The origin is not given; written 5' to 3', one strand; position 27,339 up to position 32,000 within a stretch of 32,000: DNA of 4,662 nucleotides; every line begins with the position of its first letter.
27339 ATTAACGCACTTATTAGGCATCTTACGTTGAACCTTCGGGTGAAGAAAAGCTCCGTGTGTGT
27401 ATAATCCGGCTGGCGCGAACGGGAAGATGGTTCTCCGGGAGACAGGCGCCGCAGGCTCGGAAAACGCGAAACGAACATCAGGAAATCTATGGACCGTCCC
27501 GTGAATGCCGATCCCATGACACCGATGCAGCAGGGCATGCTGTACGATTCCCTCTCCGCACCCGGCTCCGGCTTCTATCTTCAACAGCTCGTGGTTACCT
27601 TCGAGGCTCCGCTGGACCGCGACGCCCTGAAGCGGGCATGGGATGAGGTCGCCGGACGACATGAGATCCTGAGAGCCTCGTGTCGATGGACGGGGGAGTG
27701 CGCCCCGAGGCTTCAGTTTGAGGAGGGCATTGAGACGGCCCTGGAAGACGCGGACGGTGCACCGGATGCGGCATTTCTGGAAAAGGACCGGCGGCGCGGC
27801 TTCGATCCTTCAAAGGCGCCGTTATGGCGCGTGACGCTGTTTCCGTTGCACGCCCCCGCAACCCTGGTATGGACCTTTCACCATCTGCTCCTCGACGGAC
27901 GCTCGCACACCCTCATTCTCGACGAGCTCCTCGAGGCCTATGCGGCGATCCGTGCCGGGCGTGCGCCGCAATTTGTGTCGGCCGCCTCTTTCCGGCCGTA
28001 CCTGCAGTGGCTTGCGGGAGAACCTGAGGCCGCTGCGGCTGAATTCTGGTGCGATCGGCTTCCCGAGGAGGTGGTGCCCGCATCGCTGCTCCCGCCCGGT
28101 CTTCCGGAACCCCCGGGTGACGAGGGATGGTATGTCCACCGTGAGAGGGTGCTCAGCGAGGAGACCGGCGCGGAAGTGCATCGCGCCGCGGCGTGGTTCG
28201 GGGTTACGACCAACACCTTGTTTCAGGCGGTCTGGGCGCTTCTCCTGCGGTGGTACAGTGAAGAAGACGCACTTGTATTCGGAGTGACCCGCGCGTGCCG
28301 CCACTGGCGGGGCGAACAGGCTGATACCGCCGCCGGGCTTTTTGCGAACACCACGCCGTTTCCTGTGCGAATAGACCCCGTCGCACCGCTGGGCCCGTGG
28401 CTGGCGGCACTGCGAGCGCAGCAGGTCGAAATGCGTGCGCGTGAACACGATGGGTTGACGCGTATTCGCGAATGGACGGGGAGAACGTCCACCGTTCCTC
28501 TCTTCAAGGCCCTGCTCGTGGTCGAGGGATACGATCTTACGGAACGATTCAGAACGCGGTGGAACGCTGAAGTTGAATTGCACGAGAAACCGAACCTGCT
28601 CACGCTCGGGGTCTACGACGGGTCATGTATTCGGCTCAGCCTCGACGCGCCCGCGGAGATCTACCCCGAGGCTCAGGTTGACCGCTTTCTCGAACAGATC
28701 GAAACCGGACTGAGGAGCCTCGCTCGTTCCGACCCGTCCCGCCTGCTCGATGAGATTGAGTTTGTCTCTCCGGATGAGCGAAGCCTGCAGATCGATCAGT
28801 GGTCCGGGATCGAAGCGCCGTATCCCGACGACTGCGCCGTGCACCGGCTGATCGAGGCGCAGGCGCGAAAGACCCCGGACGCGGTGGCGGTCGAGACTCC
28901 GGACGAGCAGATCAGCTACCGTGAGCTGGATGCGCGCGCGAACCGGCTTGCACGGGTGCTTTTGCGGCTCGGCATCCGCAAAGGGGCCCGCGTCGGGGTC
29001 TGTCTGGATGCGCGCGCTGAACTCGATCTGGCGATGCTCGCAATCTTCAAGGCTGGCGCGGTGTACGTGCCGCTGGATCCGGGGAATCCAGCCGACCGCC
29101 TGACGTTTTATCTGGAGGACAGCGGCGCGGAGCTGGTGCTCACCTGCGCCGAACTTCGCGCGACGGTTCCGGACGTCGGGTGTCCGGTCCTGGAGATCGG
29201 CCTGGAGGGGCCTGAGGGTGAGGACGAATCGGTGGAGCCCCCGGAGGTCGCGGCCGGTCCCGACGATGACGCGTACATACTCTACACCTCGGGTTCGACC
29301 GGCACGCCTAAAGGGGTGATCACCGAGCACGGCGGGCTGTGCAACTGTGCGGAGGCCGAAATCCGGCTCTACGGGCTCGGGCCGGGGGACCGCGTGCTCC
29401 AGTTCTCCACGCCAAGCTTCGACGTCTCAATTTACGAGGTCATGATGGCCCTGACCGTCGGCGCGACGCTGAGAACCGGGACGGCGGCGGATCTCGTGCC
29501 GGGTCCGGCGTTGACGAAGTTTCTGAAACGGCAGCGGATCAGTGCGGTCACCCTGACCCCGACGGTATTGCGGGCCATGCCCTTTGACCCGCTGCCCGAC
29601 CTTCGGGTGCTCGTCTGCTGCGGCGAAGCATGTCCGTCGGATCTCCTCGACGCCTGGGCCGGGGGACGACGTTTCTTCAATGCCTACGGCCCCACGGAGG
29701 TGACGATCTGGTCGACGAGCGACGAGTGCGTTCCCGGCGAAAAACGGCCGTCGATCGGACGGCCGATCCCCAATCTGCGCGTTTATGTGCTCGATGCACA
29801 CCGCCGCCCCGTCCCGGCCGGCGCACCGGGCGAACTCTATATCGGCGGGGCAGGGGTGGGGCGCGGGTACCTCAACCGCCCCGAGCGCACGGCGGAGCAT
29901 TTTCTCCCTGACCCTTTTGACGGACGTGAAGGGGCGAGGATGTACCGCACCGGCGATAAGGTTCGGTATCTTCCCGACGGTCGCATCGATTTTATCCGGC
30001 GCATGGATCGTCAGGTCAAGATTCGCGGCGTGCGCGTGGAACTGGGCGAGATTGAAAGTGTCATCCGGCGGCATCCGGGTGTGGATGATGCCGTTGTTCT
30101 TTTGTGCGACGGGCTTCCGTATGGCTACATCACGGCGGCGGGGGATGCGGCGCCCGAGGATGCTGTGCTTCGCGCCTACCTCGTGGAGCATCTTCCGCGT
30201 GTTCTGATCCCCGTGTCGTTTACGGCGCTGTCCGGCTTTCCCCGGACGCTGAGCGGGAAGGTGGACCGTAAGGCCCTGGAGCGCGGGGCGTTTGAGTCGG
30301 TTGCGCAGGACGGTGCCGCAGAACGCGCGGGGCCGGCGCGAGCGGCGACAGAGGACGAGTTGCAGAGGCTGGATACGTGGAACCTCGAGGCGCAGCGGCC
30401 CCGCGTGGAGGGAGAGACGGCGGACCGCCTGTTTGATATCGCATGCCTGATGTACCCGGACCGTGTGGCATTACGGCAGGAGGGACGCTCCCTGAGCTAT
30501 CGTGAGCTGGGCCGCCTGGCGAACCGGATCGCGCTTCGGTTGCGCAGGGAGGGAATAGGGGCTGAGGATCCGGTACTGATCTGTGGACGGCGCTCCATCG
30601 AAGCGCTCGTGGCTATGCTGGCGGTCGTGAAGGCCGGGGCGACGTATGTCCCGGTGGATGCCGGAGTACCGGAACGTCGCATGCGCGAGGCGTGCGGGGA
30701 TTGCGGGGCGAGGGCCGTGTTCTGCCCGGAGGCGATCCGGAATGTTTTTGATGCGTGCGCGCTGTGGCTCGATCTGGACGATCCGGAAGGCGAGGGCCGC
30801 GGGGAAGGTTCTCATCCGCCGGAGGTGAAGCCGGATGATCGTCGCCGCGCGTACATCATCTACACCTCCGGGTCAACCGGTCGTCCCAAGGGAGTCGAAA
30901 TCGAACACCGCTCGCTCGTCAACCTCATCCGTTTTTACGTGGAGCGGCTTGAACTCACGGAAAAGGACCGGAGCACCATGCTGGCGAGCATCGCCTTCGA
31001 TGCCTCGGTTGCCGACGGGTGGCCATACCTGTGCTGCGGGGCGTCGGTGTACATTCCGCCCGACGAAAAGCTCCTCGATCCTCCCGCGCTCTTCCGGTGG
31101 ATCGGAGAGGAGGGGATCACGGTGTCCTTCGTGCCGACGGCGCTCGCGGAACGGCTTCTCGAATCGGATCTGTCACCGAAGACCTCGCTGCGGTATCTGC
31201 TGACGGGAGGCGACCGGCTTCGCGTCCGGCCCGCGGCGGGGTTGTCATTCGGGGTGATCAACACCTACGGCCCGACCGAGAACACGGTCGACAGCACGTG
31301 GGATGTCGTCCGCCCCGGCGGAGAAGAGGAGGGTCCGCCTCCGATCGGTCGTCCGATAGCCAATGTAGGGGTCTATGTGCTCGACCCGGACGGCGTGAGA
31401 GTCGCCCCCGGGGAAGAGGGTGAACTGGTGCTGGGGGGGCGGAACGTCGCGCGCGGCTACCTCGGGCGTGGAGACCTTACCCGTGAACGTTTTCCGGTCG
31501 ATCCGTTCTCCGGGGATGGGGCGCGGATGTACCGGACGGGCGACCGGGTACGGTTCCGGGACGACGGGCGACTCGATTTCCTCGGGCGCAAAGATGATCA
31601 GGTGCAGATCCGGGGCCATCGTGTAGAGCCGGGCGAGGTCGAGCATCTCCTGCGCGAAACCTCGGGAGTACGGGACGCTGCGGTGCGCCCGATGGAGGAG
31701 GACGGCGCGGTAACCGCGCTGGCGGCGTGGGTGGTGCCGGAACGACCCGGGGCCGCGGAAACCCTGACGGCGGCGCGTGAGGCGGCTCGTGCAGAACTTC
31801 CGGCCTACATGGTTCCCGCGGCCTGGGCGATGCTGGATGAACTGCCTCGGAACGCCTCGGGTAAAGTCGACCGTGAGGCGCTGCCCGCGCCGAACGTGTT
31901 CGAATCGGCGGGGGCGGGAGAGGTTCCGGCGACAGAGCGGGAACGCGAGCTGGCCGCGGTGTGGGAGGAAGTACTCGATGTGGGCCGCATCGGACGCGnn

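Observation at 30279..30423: NRPS with two complete adenylation domains in tandem and no carrier domain between them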

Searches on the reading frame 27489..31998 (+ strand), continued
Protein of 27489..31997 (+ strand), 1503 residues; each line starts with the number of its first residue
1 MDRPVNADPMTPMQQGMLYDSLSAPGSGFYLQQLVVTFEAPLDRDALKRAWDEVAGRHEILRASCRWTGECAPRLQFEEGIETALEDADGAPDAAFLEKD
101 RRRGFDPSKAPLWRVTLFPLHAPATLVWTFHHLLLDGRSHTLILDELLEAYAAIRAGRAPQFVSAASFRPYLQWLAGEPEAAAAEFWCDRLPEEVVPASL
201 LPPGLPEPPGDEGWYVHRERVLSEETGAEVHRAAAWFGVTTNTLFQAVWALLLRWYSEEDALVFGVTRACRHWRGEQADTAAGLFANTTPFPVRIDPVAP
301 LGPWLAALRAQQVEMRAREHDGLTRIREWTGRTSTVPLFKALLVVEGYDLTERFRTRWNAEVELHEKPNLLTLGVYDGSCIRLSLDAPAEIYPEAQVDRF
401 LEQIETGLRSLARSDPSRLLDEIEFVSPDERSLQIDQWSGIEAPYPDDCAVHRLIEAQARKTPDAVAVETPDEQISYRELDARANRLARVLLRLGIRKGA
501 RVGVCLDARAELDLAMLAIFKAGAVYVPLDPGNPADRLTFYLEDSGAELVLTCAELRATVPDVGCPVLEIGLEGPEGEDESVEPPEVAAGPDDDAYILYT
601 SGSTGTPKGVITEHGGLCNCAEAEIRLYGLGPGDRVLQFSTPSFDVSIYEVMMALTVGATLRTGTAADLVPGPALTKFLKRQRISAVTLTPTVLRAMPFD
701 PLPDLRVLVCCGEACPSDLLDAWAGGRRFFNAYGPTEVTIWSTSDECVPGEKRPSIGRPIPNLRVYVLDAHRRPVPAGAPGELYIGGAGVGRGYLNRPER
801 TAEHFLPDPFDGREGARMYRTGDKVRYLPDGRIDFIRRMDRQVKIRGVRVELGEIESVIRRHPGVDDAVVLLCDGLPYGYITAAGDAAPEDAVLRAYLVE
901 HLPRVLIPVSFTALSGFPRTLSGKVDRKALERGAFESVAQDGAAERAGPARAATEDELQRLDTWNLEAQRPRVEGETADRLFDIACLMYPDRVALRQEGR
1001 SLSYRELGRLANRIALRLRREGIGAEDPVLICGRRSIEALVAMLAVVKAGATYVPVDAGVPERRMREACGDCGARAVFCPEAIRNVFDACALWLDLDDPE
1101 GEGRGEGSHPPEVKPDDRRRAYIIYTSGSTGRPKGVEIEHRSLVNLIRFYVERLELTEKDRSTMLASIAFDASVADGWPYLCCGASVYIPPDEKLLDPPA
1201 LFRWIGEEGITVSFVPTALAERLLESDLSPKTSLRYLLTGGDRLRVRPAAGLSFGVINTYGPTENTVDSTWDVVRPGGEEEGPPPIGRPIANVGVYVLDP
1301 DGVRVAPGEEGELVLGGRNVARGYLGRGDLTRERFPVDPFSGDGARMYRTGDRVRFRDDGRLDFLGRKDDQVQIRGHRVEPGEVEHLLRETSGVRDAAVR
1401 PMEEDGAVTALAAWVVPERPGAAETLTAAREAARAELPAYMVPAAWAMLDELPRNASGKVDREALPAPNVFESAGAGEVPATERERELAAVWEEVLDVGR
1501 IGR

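Call 35: find_encoding_contigs(protein=P0007, flank=10000, max_places=3)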
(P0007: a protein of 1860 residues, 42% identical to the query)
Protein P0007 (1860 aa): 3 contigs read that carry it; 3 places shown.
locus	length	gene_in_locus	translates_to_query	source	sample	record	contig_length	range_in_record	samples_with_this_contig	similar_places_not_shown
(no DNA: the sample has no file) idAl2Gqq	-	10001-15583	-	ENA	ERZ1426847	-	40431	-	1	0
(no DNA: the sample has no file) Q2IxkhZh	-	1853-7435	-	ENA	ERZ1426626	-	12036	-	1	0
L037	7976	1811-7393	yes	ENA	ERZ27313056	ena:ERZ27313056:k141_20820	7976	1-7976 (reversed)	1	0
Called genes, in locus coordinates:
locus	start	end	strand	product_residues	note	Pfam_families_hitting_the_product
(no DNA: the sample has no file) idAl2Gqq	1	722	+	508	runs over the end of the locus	PF13541:ChlI, PF00158:Sigma54_activat (faint), PF01078:Mg_chelatase, PF07728:AAA_5, PF00493:MCM (weak), PF13335:Mg_chelatase_C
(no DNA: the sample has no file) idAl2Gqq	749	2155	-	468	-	PF04862:DUF642 (faint)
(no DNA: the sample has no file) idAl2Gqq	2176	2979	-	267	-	PF14371:DUF4412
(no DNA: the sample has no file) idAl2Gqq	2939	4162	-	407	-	-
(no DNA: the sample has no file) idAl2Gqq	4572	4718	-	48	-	-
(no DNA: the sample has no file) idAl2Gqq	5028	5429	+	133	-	PF13335:Mg_chelatase_C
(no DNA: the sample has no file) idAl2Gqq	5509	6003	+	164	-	PF00478:IMPDH (weak), PF01070:FMN_dh, PF01645:Glu_synthase (weak)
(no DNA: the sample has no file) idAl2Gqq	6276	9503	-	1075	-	PF25174:Beta-prop_THOC3, PF24817:WD40_WDHD1_1st, PF23381:Beta-prop_IFT122_1st, PF23414:Beta-prop_EML_2, PF24807:WD40_CDC20-Fz, PF24814:WD40_Prp19, PF25168:Beta-prop_WDR36-Utp21_2nd, PF25173:Beta-prop_WDR3_1st, +23 more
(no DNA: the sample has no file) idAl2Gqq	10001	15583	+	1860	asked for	PF00668:Condensation, PF16911:PapA_C (weak), PF00501:AMP-binding, PF13193:AMP-binding_C, PF00501:AMP-binding, PF13193:AMP-binding_C (weak), PF00550:PP-binding, PF00561:Abhydrolase_1 (weak), +1 more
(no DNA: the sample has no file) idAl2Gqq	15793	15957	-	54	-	PF13561:adh_short_C2 (weak)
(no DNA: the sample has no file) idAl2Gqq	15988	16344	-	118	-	PF00106:adh_short, PF03435:Sacchrp_dh_NADP (weak), PF08659:KR, PF13561:adh_short_C2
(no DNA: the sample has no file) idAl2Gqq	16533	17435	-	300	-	PF00165:HTH_AraC, PF12833:HTH_18, PF00165:HTH_AraC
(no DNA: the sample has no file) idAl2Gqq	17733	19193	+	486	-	-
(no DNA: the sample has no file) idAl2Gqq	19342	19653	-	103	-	PF13460:NAD_binding_10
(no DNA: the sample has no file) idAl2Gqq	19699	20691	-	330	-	PF00248:Aldo_ket_red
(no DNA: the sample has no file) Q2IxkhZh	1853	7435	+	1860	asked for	PF00668:Condensation, PF16911:PapA_C (weak), PF00501:AMP-binding, PF13193:AMP-binding_C, PF00501:AMP-binding, PF13193:AMP-binding_C (weak), PF00550:PP-binding, PF00561:Abhydrolase_1 (weak), +1 more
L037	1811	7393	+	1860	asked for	PF00668:Condensation, PF16911:PapA_C (weak), PF00501:AMP-binding, PF13193:AMP-binding_C, PF00501:AMP-binding, PF13193:AMP-binding_C (weak), PF00550:PP-binding, PF00561:Abhydrolase_1 (weak), +1 more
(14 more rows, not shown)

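Call 36: find_encoding_contigs(protein=P0003, flank=10000, max_places=3)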
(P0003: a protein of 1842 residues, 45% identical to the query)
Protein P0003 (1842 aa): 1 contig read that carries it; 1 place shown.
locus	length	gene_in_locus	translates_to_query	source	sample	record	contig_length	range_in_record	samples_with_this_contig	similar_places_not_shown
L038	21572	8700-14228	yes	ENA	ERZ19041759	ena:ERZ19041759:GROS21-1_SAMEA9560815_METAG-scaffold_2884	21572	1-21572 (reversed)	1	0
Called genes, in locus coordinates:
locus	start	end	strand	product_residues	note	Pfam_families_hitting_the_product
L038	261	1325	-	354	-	PF12773:DZR (weak), PF13240:Zn_Ribbon_1 (faint)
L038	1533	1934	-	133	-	-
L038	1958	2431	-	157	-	-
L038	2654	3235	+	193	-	-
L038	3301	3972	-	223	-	PF02698:DUF218 (faint)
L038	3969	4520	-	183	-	PF00857:Isochorismatase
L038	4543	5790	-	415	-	PF13641:Glyco_tranf_2_3, PF00535:Glycos_transf_2, PF13632:Glyco_trans_2_3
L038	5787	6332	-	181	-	PF00132:Hexapep, PF14602:Hexapep_2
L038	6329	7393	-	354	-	PF00534:Glycos_transf_1, PF13524:Glyco_trans_1_2, PF13692:Glyco_trans_1_4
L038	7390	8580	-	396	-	PF13439:Glyco_transf_4, PF13579:Glyco_trans_4_4, PF20706:GT4-conflict (weak), PF00534:Glycos_transf_1, PF13692:Glyco_trans_1_4, PF13524:Glyco_trans_1_2 (weak)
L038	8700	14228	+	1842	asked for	PF00668:Condensation, PF16911:PapA_C (weak), PF00501:AMP-binding, PF13193:AMP-binding_C, PF00501:AMP-binding, PF13193:AMP-binding_C, PF00550:PP-binding, PF00975:Thioesterase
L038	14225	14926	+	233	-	PF01648:ACPS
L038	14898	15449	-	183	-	PF25084:LbH_EIF2B (faint), PF00132:Hexapep, PF14602:Hexapep_2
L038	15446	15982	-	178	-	PF00132:Hexapep, PF14602:Hexapep_2 (weak)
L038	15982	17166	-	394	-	PF13439:Glyco_transf_4, PF13692:Glyco_trans_1_4, PF00534:Glycos_transf_1, PF13524:Glyco_trans_1_2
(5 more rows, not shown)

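Call 37: find_encoding_contigs(protein=P0052, flank=10000, max_places=3)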
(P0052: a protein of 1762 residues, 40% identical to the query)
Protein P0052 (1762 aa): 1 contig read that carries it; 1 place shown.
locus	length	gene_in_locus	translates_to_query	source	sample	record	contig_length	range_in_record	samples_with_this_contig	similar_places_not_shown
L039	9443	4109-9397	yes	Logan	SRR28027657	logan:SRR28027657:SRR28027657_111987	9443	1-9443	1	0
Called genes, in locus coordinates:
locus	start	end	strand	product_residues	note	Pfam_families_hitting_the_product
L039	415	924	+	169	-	-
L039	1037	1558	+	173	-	PF01765:RRF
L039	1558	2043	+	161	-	PF00578:AhpC-TSA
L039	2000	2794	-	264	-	PF00849:PseudoU_synth_2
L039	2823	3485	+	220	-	PF00005:ABC_tran, PF13304:AAA_21 (faint)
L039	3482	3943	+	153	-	PF00027:cNMP_binding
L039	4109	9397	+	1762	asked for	PF00668:Condensation, PF00501:AMP-binding, PF13193:AMP-binding_C, PF00501:AMP-binding, PF13193:AMP-binding_C (weak), PF00550:PP-binding, PF00975:Thioesterase (weak)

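Call 62: find_encoding_contigs(protein=P0040, flank=10000, max_places=4)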
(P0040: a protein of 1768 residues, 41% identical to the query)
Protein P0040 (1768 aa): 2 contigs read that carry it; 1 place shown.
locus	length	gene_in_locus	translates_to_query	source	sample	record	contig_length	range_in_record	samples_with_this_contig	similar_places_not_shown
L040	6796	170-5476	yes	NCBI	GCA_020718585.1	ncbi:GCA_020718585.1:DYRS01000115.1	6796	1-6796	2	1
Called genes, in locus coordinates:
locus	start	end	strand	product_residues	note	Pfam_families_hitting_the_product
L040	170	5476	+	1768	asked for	PF00668:Condensation, PF00501:AMP-binding, PF13193:AMP-binding_C, PF00501:AMP-binding, PF13193:AMP-binding_C (weak), PF00550:PP-binding, PF00975:Thioesterase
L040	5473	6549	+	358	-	PF13480:Acetyltransf_6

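Call 64: find_encoding_contigs(protein=P0121, flank=10000, max_places=2)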
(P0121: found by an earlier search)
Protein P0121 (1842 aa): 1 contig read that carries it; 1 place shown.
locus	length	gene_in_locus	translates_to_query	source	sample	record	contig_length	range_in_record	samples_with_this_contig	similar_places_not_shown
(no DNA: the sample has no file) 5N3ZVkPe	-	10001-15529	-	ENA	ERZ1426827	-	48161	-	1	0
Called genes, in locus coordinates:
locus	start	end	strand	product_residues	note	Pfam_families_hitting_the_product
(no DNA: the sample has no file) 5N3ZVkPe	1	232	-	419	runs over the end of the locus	PF25160:LdpA_Fe-S-bd (faint), PF12801:Fer4_5, PF13187:Fer4_9 (faint), PF13237:Fer4_10 (faint), PF12801:Fer4_5, PF12838:Fer4_7 (weak), PF00037:Fer4 (weak), PF12837:Fer4_6 (weak), +2 more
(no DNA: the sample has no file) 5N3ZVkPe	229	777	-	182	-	PF12838:Fer4_7 (faint), PF12837:Fer4_6 (faint)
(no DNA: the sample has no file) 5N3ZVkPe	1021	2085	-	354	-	PF01436:NHL (faint)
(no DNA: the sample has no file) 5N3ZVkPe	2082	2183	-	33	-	-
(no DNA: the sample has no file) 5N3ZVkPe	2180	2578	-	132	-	-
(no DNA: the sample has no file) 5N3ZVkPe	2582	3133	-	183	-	PF13274:SocA_Panacea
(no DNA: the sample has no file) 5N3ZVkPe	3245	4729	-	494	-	PF13360:PQQ_2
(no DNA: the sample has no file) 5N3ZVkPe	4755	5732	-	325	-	PF21687:T2SSK_1st (faint)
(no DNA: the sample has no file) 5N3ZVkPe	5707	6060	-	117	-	-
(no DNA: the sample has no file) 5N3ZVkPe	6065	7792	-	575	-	PF13231:PMT_2 (weak)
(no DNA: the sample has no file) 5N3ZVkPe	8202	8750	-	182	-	PF00132:Hexapep, PF14602:Hexapep_2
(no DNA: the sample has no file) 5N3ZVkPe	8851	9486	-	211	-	PF00132:Hexapep, PF14602:Hexapep_2 (weak)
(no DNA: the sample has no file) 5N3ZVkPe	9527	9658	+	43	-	-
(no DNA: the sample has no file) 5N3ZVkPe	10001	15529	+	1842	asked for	PF00668:Condensation, PF00501:AMP-binding, PF13193:AMP-binding_C, PF00501:AMP-binding, PF13193:AMP-binding_C, PF00550:PP-binding, PF00975:Thioesterase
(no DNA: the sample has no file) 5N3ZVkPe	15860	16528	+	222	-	PF22624:AASDHPPT_N (weak), PF01648:ACPS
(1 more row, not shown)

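Call 89: search_protein_families(library=pfam, proteins=[L040:5473-6549:+], max_evalue=0.01)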
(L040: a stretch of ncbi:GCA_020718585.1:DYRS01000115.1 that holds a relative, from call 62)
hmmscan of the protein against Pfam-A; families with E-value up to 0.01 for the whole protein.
L040:5473-6549:+ (358 aa): 1 family
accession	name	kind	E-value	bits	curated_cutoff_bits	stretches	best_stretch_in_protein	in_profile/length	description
PF13480.13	Acetyltransf_6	-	5e-28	98.5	22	1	175-314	2-135/143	Acetyltransferase (GNAT) domain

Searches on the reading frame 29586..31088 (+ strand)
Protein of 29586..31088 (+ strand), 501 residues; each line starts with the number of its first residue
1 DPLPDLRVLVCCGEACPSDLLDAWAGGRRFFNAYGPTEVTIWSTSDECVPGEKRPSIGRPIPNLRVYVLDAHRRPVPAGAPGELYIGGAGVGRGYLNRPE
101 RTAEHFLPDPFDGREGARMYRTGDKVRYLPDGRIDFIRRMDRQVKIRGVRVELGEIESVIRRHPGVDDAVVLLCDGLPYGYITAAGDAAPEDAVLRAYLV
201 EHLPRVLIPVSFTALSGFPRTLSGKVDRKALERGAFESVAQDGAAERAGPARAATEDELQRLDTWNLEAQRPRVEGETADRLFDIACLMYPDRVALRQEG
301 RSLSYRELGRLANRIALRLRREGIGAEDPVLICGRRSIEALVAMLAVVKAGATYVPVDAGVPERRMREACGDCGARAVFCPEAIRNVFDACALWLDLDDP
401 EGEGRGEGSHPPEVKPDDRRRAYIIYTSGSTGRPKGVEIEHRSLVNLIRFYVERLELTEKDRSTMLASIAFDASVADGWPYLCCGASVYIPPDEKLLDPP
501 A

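Call 14: find_related_loci(query=window:29586-31088:+, collection=genome_contigs, flank=10000)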
Query window:29586-31088:+ (501 aa) in genome_contigs; peptide patterns used: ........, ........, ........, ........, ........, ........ (x = any residue, [..] = any of these).
50 stretches matched a pattern; 2 encode a relative of the query (tblastn E <= 1e-3); 2 distinct loci.
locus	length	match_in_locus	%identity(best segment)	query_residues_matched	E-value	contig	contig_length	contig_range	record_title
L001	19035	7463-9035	42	21-487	2e-50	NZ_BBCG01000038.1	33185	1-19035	Cellulosilyticum ruminicola JCM 14822, whole genome shotgun sequence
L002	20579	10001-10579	26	27-231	3e-9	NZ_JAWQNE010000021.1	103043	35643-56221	Mycolicibacterium sp. 120270 contig00021, whole genome shotgun sequence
